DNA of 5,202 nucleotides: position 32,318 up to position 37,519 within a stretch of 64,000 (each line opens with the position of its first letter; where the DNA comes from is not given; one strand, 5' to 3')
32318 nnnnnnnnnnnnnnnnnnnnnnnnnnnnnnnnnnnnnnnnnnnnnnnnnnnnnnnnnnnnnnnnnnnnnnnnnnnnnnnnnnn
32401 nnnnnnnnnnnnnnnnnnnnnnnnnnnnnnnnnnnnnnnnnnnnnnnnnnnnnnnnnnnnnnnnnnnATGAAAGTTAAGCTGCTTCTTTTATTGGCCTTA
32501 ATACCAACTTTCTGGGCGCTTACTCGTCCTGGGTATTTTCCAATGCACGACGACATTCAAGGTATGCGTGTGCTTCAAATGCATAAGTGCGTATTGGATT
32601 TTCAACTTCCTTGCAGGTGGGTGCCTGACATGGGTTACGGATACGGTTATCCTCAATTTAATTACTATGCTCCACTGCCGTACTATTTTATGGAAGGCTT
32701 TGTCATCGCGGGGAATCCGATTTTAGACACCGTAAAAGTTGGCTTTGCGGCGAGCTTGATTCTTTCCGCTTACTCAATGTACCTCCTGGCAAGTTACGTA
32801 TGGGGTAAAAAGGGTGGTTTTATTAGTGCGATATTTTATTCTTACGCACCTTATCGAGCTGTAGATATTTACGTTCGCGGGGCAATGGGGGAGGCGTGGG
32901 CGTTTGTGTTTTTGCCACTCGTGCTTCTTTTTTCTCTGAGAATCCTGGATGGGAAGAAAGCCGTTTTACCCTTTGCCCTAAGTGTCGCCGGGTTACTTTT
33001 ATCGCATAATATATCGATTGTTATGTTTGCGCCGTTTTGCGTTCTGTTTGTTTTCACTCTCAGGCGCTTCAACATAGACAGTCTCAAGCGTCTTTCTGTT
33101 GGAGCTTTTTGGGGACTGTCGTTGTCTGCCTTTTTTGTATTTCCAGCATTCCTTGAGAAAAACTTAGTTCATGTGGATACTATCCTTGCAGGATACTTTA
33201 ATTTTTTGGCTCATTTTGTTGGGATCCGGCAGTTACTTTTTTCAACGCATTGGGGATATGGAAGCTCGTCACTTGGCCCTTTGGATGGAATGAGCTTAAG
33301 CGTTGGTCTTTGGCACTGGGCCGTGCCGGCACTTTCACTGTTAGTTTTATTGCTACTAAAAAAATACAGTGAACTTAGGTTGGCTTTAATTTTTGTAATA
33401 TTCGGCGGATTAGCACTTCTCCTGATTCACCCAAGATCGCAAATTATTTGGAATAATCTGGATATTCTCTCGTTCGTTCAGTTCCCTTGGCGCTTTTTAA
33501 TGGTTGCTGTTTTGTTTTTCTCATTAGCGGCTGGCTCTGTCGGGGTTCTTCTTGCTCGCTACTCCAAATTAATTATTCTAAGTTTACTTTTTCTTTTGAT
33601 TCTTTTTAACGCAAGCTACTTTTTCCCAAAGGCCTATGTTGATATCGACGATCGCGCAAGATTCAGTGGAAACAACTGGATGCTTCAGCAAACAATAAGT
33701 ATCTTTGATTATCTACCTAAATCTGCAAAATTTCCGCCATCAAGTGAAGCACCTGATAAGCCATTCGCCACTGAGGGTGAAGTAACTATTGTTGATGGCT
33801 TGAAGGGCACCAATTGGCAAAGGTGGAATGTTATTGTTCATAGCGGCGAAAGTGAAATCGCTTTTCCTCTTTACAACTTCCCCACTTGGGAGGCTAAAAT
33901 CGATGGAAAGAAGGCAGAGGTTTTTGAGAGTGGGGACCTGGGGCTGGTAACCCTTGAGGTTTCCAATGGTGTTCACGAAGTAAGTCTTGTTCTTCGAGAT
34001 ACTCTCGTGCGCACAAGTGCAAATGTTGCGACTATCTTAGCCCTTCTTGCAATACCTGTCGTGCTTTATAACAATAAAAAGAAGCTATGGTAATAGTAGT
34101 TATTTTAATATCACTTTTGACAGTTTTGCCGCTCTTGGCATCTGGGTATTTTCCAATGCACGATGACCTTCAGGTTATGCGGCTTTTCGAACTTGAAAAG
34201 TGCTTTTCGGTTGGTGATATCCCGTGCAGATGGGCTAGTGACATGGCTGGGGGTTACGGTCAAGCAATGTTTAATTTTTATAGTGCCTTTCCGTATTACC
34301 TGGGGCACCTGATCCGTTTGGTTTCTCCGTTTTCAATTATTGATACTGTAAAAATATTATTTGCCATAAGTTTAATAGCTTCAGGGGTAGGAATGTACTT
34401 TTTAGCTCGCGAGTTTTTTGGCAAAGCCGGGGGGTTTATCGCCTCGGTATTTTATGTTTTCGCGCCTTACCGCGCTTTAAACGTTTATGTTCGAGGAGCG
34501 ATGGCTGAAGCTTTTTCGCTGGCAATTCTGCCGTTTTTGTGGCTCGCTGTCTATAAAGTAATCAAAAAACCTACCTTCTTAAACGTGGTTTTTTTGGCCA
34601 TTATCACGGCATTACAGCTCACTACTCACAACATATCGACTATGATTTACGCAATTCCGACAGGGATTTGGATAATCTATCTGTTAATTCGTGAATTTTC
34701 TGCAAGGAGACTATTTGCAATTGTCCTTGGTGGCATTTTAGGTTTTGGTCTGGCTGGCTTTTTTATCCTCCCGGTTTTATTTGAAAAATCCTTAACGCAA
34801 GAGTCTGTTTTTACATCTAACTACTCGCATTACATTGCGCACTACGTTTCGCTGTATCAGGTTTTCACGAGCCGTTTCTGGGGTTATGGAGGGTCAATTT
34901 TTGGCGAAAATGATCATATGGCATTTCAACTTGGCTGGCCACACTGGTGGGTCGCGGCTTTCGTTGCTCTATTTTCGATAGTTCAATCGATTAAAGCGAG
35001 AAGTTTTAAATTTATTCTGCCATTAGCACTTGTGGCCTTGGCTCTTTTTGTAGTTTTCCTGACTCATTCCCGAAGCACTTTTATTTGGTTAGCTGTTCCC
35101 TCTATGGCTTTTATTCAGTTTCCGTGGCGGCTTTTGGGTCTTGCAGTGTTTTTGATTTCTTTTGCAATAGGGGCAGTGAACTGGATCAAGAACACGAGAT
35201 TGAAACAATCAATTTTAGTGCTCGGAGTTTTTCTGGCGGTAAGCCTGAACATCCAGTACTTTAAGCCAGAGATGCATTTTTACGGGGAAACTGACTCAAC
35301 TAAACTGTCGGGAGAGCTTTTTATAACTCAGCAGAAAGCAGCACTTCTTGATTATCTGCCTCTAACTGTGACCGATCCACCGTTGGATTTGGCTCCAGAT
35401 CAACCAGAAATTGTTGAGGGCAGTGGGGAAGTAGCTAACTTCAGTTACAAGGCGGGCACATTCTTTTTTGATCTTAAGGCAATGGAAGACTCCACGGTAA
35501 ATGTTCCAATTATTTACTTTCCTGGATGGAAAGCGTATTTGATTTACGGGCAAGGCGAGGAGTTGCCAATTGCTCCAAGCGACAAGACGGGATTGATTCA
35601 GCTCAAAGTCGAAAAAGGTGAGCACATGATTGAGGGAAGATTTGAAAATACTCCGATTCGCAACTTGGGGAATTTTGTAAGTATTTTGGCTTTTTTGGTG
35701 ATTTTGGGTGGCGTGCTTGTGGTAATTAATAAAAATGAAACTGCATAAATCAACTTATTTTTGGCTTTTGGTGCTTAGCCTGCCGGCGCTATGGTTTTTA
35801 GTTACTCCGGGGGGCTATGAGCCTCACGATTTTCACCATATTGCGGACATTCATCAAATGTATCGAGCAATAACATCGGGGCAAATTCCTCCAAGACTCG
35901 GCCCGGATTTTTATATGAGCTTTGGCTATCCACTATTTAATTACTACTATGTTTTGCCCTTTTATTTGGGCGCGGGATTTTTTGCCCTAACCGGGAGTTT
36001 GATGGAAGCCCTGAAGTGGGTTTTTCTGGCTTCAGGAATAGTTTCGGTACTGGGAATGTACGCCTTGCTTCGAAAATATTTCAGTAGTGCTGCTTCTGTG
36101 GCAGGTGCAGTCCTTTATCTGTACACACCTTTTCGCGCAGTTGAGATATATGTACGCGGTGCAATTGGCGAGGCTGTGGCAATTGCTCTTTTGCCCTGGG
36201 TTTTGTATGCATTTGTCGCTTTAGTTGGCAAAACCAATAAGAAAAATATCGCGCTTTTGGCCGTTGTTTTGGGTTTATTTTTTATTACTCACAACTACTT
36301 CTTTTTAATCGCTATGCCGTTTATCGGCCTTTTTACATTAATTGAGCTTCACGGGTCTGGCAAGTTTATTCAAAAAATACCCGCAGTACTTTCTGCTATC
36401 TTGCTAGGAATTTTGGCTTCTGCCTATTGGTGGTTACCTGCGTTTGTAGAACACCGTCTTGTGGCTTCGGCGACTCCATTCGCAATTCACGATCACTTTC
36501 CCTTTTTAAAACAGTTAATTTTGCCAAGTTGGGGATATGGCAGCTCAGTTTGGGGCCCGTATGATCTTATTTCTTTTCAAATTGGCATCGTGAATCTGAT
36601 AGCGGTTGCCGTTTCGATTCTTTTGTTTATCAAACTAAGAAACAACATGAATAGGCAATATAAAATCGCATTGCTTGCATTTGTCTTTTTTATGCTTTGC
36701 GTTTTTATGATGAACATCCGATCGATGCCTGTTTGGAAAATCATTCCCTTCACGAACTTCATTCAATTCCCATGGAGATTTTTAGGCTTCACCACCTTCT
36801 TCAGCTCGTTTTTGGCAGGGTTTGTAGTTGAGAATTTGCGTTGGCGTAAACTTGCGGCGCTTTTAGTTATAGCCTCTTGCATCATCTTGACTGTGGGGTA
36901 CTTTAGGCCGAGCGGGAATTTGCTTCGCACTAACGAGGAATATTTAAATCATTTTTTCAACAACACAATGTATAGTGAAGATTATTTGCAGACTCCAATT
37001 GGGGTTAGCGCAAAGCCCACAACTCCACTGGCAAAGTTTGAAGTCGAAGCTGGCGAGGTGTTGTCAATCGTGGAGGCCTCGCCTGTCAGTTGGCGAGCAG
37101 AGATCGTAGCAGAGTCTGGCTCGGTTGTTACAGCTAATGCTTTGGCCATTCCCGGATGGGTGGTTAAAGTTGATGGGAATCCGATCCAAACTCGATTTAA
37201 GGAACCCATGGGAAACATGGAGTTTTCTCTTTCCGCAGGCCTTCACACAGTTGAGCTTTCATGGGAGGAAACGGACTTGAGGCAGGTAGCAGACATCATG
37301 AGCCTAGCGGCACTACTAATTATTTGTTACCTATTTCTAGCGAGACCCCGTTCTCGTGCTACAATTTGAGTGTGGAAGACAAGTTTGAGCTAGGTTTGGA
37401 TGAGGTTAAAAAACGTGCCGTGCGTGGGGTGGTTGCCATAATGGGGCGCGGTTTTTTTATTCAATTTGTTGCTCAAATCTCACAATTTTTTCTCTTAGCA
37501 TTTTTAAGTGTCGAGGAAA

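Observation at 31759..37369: ArnC/CsbB-like GT2 translationally coupled to three tandem 'YFPMHDD' GT-C paralogs with an unusual TM / beta-domain / C-terminal TM anchor topology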

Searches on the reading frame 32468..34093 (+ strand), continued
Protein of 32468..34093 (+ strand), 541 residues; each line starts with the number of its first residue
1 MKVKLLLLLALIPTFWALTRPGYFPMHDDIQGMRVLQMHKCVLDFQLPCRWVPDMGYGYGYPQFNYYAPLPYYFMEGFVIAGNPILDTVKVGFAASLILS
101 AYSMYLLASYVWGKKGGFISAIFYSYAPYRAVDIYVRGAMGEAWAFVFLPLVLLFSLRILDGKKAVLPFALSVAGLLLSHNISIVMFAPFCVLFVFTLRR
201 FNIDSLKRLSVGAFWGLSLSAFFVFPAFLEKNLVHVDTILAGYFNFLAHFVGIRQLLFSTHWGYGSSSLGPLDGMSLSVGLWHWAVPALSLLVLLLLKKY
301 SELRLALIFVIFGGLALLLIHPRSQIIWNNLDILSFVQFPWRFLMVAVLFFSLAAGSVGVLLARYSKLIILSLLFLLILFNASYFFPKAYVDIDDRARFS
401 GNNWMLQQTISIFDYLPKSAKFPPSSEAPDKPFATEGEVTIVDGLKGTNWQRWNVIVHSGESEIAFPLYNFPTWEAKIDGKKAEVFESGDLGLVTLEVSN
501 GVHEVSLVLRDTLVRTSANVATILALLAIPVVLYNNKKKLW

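Call 53: search_solved_structures(query=A3, max_evalue=10, show_alignments=3)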
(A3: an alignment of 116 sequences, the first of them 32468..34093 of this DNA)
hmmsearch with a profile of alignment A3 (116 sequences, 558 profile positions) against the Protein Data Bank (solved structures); distinct sequences matched with E-value up to 10: 4.
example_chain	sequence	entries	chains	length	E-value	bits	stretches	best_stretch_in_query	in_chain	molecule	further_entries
2mib_A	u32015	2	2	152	0.93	10.9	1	449-500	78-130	INTERLEUKIN-1 BETA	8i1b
31bi_A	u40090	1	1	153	1.2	10.5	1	443-496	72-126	INTERLEUKIN-1 BETA PRECURSOR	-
21bi_A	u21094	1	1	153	1.3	10.5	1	443-496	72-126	INTERLEUKIN-1 BETA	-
9k1u_D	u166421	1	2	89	2.1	9.8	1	488-532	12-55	Serine/threonine protein kinase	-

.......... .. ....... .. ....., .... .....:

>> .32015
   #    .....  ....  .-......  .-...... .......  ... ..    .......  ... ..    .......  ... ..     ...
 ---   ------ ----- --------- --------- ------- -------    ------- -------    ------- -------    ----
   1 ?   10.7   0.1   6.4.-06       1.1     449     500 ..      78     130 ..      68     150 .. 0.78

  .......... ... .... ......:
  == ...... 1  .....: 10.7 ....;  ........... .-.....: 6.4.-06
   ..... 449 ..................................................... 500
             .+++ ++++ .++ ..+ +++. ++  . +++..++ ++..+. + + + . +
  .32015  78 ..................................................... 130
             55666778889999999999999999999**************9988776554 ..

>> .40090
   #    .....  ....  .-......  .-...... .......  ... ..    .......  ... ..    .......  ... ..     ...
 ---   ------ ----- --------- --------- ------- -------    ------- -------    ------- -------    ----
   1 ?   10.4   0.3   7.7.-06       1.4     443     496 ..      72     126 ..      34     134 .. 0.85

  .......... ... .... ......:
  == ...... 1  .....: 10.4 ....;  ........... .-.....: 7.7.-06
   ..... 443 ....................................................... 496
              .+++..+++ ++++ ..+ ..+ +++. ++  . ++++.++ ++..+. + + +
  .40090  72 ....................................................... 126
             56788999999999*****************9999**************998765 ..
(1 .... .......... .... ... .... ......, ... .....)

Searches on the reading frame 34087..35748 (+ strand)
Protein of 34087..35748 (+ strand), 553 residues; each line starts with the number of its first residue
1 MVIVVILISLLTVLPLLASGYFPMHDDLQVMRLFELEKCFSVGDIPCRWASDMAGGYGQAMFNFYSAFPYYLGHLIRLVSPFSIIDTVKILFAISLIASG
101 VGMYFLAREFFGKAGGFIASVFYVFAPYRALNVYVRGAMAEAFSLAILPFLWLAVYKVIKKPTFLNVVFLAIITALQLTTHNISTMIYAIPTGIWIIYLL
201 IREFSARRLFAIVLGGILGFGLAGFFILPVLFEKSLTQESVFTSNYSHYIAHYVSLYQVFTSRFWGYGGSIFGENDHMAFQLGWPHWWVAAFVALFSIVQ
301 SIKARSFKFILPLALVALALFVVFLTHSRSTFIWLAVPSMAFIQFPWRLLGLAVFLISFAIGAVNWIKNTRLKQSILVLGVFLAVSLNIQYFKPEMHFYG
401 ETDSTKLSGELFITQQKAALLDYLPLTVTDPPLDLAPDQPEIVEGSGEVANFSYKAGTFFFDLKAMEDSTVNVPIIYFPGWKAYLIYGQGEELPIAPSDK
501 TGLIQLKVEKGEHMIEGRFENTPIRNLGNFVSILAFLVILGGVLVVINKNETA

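Call 3: search_protein_families(library=pfam, proteins=[window:34087-35748:+], max_evalue=1)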
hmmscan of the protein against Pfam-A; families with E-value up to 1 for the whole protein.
window:34087-35748:+ (553 aa): 2 families
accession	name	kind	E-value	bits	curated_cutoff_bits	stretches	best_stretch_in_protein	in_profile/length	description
PF10131.15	PTPS_related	-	4.7e-08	32.4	26.4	1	62-410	1-323/621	6-pyruvoyl-tetrahydropterin synthase related domain; membrane protein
PF17793.6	AHD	-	0.26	11.8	27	1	442-472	27-54/61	ANC1 homology domain (AHD)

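Call 4: search_protein_families(library=ncbifam, proteins=[window:34087-35748:+], max_evalue=1)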
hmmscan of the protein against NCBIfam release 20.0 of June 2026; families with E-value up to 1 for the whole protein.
window:34087-35748:+ (553 aa): 0 families

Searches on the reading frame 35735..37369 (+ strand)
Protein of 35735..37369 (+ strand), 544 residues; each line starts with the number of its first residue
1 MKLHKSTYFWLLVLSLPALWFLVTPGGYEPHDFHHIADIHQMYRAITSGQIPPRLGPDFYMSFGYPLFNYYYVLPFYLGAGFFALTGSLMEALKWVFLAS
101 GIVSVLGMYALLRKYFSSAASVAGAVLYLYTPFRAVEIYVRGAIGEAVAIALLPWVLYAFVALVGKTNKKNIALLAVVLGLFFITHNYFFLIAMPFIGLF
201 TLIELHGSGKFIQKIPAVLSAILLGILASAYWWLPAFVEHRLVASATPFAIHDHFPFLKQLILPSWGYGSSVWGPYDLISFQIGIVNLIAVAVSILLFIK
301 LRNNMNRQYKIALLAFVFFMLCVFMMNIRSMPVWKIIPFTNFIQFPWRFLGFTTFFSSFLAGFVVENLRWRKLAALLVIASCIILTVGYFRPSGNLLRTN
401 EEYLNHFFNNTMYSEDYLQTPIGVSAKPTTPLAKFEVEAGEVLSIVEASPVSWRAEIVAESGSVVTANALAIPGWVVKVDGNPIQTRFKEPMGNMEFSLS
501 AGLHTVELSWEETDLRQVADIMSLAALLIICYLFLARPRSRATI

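Call 3: search_protein_families(library=pfam, proteins=[window:35735-37369:+], max_evalue=1)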
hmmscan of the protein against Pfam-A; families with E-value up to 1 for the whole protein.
window:35735-37369:+ (544 aa): 3 families
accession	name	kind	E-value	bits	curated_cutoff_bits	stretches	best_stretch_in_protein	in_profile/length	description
PF10131.15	PTPS_related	-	1.8e-20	73.4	26.4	1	68-393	1-310/621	6-pyruvoyl-tetrahydropterin synthase related domain; membrane protein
PF13231.12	PMT_2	-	2e-09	38.3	26.1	1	75-233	6-160/160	Dolichyl-phosphate-mannose-protein mannosyltransferase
PF14012.11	DUF4229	-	0.3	11.6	27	1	288-309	40-61/68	Protein of unknown function (DUF4229)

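Call 4: search_protein_families(library=ncbifam, proteins=[window:35735-37369:+], max_evalue=1)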
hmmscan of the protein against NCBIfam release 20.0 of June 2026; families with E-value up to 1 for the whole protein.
window:35735-37369:+ (544 aa): 1 family
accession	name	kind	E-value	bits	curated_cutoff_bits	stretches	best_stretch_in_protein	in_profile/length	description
NF033630.1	SLATT_6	subfamily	0.24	11.1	100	0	350-409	38-97/180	SLATT domain-containing protein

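Call 54: search_solved_structures(query=window:35735-37369:+, max_evalue=10, show_alignments=2)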
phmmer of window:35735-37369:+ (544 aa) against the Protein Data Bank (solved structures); distinct sequences matched with E-value up to 10: 1.
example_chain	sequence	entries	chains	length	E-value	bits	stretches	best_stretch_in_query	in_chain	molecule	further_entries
5zhz_A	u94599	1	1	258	0.7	11.8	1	422-470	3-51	Probable endonuclease 4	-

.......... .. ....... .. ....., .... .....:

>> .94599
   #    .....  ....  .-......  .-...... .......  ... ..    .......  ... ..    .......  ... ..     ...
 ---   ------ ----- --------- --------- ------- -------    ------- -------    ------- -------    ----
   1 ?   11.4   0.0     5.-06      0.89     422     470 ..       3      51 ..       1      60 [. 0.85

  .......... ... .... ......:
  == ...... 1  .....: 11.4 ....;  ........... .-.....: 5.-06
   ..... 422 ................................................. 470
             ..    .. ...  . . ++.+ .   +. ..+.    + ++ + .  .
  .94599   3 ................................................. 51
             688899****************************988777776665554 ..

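Call 83: search_dna_similar(query=window:35735-37369:+, collection=plasmids, mode=protein, max_evalue=0.001, max_rows=15)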
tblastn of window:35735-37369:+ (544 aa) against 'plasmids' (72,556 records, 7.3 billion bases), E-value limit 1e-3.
Records with a match: 3; places in all: 3; records where one place covers at least 80% of the query: 2.
Best place of each record, by identity: <60% 3.
By first word of the organism name: Roseomonas 1; Monoglobus 1; Enterococcus 1.
By predicted mobility (MOB-suite, as given by PLSDB): non-mobilizable 2; conjugative 1.
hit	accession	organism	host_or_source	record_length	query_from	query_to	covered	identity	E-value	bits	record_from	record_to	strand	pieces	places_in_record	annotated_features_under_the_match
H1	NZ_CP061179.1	Roseomonas haemaphysalidis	tick,pure culture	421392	53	541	90%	23.4%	2e-5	56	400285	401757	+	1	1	hypothetical protein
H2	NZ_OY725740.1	Monoglobus pectinilyticus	-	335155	31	539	94%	22.3%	1e-5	56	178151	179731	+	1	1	hypothetical protein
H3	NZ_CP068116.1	Enterococcus hirae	-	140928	69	348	51%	27.0%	3e-4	52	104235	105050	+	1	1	hypothetical protein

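Call 84: get_annotated_region(hit=H2, flank=6000)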
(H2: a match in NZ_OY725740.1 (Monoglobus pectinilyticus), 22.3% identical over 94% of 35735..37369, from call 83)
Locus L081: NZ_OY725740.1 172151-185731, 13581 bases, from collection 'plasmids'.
description: Monoglobus pectinilyticus strain Ruminococcaceae species TSDC17.2-1.2 plasmid 16, complete sequence
organism: Monoglobus pectinilyticus (NCBI taxid 1981510)
taxonomy: Bacteria; Bacillota; Clostridia; Monoglobales; Monoglobaceae; Monoglobus; Monoglobus pectinilyticus
host: -; source: -; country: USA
typing (MOB-suite, as given by PLSDB): non-mobilizable
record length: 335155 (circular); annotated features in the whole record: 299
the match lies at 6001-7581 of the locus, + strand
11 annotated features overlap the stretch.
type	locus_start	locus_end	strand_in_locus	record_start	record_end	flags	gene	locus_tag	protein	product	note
CDS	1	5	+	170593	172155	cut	-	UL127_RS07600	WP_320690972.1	glycosyltransferase family 39 protein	-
CDS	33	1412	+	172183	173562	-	-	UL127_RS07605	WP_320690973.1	DUF6056 family protein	-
CDS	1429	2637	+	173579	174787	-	-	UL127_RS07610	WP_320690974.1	acyltransferase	-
CDS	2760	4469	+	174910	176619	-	-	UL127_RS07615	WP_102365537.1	glycosyltransferase family 39 protein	-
CDS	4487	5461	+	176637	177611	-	-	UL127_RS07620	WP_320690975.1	glycosyltransferase family 2 protein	-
CDS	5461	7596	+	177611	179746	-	-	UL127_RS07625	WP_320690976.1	hypothetical protein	-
CDS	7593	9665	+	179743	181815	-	-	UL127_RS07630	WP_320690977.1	hypothetical protein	-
CDS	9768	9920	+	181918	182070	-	-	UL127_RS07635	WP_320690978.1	hypothetical protein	-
CDS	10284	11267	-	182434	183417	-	-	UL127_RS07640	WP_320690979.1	ATP-binding protein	-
CDS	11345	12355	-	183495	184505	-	-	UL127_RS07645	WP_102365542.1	DnaD domain protein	-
CDS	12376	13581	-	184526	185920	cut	mnmE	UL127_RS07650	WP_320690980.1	tRNA uridine-5-carboxymethylaminomethyl(34) synthesis GTPase MnmE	GO:0006400 - tRNA modification [Evidence IEA]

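Call 85: get_annotated_region(hit=H1, flank=6000)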
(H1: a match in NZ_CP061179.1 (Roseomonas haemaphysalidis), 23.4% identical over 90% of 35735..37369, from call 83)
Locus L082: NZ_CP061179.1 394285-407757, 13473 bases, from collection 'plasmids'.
description: Roseomonas haemaphysalidis strain 546 plasmid p546-2
organism: Roseomonas haemaphysalidis (NCBI taxid 2768162)
taxonomy: Bacteria; Pseudomonadota; Alphaproteobacteria; Rhodospirillales; Acetobacteraceae; Roseomonas; Roseomonas haemaphysalidis
host: -; source: tick,pure culture; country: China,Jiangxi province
typing (MOB-suite, as given by PLSDB): non-mobilizable
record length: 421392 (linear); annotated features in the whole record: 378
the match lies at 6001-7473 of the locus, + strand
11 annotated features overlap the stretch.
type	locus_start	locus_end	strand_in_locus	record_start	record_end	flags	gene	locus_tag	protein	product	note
CDS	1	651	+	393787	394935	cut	-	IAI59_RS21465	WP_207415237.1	L-dopachrome tautomerase-related protein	-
CDS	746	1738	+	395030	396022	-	-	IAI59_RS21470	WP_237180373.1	tripartite tricarboxylate transporter substrate binding protein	-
CDS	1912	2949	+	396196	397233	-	-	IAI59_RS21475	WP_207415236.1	D-2-hydroxyacid dehydrogenase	-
CDS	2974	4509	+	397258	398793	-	-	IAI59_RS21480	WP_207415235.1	ABC transporter substrate-binding protein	-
CDS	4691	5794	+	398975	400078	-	-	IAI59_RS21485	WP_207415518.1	glycosyltransferase family 2 protein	-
CDS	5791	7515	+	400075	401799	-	-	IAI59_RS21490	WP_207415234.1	hypothetical protein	-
CDS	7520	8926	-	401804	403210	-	-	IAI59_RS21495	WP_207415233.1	FAD-dependent oxidoreductase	-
CDS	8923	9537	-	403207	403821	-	-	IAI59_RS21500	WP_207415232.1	cysteine hydrolase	-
CDS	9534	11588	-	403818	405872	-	-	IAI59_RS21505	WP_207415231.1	hydantoinase/oxoprolinase family protein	-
CDS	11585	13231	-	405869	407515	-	-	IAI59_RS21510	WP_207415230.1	hydantoinase B/oxoprolinase family protein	-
CDS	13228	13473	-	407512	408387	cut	-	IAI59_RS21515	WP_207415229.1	isocitrate lyase/PEP mutase family protein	-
